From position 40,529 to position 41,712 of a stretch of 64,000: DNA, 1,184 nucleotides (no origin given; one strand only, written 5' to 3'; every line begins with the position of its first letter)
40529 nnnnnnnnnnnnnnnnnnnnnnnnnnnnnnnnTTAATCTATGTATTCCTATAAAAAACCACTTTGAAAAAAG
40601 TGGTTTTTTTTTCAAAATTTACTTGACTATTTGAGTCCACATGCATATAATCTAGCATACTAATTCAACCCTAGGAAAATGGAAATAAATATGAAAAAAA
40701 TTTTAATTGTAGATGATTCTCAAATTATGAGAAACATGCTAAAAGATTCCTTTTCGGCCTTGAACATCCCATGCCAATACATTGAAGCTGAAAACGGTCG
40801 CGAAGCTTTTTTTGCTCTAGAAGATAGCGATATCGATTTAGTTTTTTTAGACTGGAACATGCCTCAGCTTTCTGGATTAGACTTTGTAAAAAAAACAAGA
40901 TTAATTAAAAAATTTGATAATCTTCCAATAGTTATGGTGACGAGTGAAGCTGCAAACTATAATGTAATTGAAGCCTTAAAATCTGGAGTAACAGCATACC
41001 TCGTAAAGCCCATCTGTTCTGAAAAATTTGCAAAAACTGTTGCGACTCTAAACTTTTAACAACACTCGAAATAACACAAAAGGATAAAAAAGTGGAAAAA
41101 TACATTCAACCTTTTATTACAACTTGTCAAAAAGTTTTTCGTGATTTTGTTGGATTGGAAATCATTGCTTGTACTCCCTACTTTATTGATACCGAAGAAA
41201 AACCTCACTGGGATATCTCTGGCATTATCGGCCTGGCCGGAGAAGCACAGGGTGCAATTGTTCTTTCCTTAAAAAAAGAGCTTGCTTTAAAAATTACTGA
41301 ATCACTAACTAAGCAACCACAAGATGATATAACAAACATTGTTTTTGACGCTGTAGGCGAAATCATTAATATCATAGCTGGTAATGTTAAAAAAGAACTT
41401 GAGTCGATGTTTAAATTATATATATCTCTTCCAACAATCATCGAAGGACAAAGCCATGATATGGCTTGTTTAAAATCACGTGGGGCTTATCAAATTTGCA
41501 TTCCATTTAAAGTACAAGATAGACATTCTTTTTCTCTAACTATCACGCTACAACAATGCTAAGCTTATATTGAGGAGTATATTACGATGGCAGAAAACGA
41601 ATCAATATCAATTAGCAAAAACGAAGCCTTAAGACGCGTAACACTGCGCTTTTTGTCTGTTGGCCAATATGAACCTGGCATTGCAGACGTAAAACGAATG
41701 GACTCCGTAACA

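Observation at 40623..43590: Self-contained CheY-CheX module with a membrane-anchored, P5-less CheA-type kinase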

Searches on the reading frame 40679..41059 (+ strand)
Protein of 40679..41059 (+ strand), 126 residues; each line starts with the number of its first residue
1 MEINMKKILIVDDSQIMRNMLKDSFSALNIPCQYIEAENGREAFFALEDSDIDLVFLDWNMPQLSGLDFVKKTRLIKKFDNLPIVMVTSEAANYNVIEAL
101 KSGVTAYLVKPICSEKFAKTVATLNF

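Call 3: search_protein_families(library=pfam, proteins=[window:40679-41059:+], max_evalue=0.1)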
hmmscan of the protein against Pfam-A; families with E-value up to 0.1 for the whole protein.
window:40679-41059:+ (126 aa): 3 families
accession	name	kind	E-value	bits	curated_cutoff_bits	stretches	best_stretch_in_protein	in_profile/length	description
PF00072.30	Response_reg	-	8.7e-23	81.1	30.2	1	8-121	1-110/111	Response regulator receiver domain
PF22563.2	iREC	-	0.022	15.2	27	1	21-91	16-93/115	Inactive Receiver domain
PF20274.4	cREC_REC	-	0.033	15.3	27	1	9-89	3-74/88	Cyclic-phosphate processing Receiver domain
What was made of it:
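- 40679..41059 (+): cheY-type single-domain response regulator (probable start ATG 40691, 122 aa). The phospho-acceptor Asp58 codon is at 40850-40852. Call 3: Response_reg 8.7e-23.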

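Call 4: search_protein_families(library=ncbifam, proteins=[window:40679-41059:+], max_evalue=0.1)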
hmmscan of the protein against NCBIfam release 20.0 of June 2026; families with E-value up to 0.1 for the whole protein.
window:40679-41059:+ (126 aa): 98 families (the best 25 are shown)
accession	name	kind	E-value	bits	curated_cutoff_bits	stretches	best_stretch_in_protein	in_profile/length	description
TIGR02154.1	PhoB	equivalog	5.9e-21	74.8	296.2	1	6-117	3-112/226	phosphate regulon transcriptional regulator PhoB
NF007901.0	PRK10610.1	equivalog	7.2e-21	74.7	189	1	7-115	7-114/129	chemotaxis response regulator CheY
NF041866.1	EpsW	equivalog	7.7e-18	64.4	200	1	1-123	1-123/131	exopolysaccharide biosynthesis response regulator EpsW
NF007969.0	PRK10693.1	equivalog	1.5e-17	63.6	329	1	5-113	7-111/337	two-component system response regulator RssB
NF047654.1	DiguCycDgcRLepto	equivalog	3e-17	62.5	500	1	5-112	2-107/295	diguanylate cyclase DgcR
NF001965.0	PRK00742.1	subfamily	9.2e-17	61.3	293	1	6-115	4-112/357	chemotaxis-specific protein-glutamate methyltransferase CheB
NF007935.0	PRK10651.1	equivalog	4.6e-16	58.6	250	1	5-121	6-120/216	two-component system response regulator NarL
NF008469.0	PRK11361.1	equivalog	7.2e-16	57.9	714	1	5-114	4-109/461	acetoacetate metabolism transcriptional regulator AtoC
NF041367.1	CheY_Halo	equivalog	2e-15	57.2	200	1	8-119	1-108/114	chemotaxis protein CheY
NF041734.1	resp_reg_RppA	equivalog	5e-15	55.5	250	1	7-118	2-111/229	two-component system response regulator RppA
NF045505.1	RR_RssB_Pseudo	equivalog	1.6e-14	53.8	700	1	5-112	5-108/394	two-component system response regulator RssB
NF008099.0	PRK10841.1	equivalog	1.6e-14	52.7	920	1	7-122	826-937/949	two-component system sensor histidine kinase RcsC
NF007135.0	PRK09581.1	equivalog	1.7e-14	53.5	474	1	6-116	3-111/457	PleD family two-component system response regulator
NF011896.0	PRK15369.1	equivalog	3.5e-14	52.9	242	1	5-111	3-107/211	two component system response regulator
NF040689.1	MtrAB_MtrA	equivalog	4.2e-14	52.4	300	1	8-117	1-105/219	MtrAB system response regulator MtrA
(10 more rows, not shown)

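Call 66: search_solved_structures(query=window:40679-41056:+, max_evalue=1e-8)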
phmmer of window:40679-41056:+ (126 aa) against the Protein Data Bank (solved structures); distinct sequences matched with E-value up to 1e-8: 121 (the best 60 are shown).
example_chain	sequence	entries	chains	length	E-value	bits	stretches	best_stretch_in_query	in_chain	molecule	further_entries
3gwg_A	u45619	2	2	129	2e-25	92.3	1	5-115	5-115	Chemotaxis protein cheY homolog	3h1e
3h1g_A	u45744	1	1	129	2e-25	92.2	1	5-115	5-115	Chemotaxis protein cheY homolog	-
3h1f_A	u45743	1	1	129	2.6e-24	88.7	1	5-115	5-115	Chemotaxis protein cheY homolog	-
4hns_A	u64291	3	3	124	5.6e-21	77.9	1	6-115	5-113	Chemotaxis protein CheY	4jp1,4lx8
3to5_A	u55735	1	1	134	5.9e-21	77.9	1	4-115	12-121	CheY homolog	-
4hnq_A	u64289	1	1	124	1.1e-20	77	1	6-115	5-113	Chemotaxis protein CheY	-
3olx_A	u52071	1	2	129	1.5e-17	66.9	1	7-115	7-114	Chemotaxis protein CheY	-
2chy_A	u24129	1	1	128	1.7e-17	66.7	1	7-115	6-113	CHEY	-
2fka_A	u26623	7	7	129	2.1e-17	66.4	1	7-115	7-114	Chemotaxis protein cheY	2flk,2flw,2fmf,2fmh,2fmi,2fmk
2che_A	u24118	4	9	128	2.3e-17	66.3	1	7-115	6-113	CHEY | Chemotaxis protein cheY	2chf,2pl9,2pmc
1d4z_A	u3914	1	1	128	3.2e-17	65.8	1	7-115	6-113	CHEMOTAXIS PROTEIN CHEY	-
1ab5_A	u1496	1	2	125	3.7e-17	65.6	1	7-115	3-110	CHEY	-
3olw_A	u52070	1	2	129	4e-17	65.5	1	7-115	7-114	Chemotaxis protein CheY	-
1djm_A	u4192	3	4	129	4e-17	65.5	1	7-115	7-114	CHEMOTAXIS PROTEIN Y | Chemotaxis protein cheY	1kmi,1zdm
1cye_A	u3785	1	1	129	4.3e-17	65.4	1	7-115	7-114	CHEY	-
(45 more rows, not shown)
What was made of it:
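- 40679..41059 (+): Call 66: the best solved-structure matches are all chemotaxis CheYs (3gwg 2e-25).
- On Chemotaxis-type CheY: Best structure hits are chemotaxis CheYs (call 66).
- Its best structural relatives are motor-binding CheYs (call 66).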

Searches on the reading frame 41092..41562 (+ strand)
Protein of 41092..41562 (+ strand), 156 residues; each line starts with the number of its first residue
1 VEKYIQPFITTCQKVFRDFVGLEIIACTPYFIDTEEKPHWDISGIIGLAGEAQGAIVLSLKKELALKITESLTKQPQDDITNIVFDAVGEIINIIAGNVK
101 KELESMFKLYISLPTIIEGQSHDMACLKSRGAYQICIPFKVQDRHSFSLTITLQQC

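Call 3: search_protein_families(library=pfam, proteins=[window:41092-41562:+], max_evalue=0.1)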
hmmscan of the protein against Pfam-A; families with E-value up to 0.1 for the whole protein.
window:41092-41562:+ (156 aa): 2 families
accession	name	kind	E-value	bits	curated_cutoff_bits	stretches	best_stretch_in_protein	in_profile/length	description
PF13690.11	CheX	-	1.3e-21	76.9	27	1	42-139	1-93/94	Chemotaxis phosphatase CheX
PF04509.17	CheC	-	0.0017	18.7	22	1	86-117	4-37/38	CheC-like family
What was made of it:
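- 41092..41562 (+): cheX, CheY-P phosphatase of the CheC/CheX family. Call 3: PF13690 1.3e-21.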

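Call 4: search_protein_families(library=ncbifam, proteins=[window:41092-41562:+], max_evalue=0.1)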
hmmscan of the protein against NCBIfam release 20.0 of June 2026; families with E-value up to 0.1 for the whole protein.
window:41092-41562:+ (156 aa): 2 families
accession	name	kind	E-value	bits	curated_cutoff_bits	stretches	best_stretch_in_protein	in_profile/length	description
NF041094.1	CheX_Thtogales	equivalog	1.2e-16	60.8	280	1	4-125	5-127/152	CheY-P phosphatase CheX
NF041093.1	CheC_Thtogales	equivalog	0.00024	21.1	250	1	43-111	62-133/201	CheY-P phosphatase CheC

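Call 67: search_solved_structures(query=window:41092-41559:+, max_evalue=0.01, show_alignments=2)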
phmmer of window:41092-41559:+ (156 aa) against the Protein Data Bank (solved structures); distinct sequences matched with E-value up to 0.01: 8.
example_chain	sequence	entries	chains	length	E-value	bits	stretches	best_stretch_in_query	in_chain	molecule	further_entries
3hm4_A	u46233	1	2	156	9.5e-14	55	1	5-143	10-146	Chemotaxis protein CheX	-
6vpw_A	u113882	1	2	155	1.4e-13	54.5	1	3-146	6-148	Chemotaxis protein CheX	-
3h2d_A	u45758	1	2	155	8.6e-13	51.9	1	4-140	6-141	CheC-like superfamily protein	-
3iic_A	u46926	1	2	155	4.5e-11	46.3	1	4-140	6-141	CheC domain protein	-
3h4y_A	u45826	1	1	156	1.1e-10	45.1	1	5-139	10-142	putative chemotaxis protein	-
3hzh_B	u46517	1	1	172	1.1e-10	45.1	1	4-153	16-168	Chemotaxis operon protein (CheX)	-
1squ_A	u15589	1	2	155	1.3e-10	44.9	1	6-152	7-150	CheX protein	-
1xko_A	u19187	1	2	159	1.4e-10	44.7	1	6-152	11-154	CHEMOTAXIS protein cheX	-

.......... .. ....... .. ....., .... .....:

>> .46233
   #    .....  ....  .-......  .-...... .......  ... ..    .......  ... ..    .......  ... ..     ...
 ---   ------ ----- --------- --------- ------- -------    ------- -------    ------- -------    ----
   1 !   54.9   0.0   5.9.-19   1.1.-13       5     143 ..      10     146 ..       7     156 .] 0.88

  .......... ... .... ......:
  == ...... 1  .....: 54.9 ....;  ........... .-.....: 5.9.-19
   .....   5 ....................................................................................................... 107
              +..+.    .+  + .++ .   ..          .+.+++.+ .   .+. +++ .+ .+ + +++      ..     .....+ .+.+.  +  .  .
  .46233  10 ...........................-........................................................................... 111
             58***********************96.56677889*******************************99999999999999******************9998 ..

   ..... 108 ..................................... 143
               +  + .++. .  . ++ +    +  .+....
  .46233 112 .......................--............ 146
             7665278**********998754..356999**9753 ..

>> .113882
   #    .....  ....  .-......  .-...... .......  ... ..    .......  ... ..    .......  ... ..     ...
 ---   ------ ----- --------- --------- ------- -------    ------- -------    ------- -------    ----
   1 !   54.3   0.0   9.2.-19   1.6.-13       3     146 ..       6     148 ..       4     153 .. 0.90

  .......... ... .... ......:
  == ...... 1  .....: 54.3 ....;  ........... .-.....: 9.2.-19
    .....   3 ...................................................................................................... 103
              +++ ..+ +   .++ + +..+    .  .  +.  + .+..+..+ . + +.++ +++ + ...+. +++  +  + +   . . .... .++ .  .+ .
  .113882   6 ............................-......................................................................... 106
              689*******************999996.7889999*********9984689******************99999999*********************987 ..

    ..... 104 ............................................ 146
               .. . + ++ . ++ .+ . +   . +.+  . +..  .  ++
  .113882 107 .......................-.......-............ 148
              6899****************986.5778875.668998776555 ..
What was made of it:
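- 41092..41562 (+): Call 67: matches CheX structures 3hm4, 6vpw, 3hzh_B and 1xko.
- On CheX (CheC/CheX phosphatase family): CheX structures are matched (call 67).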
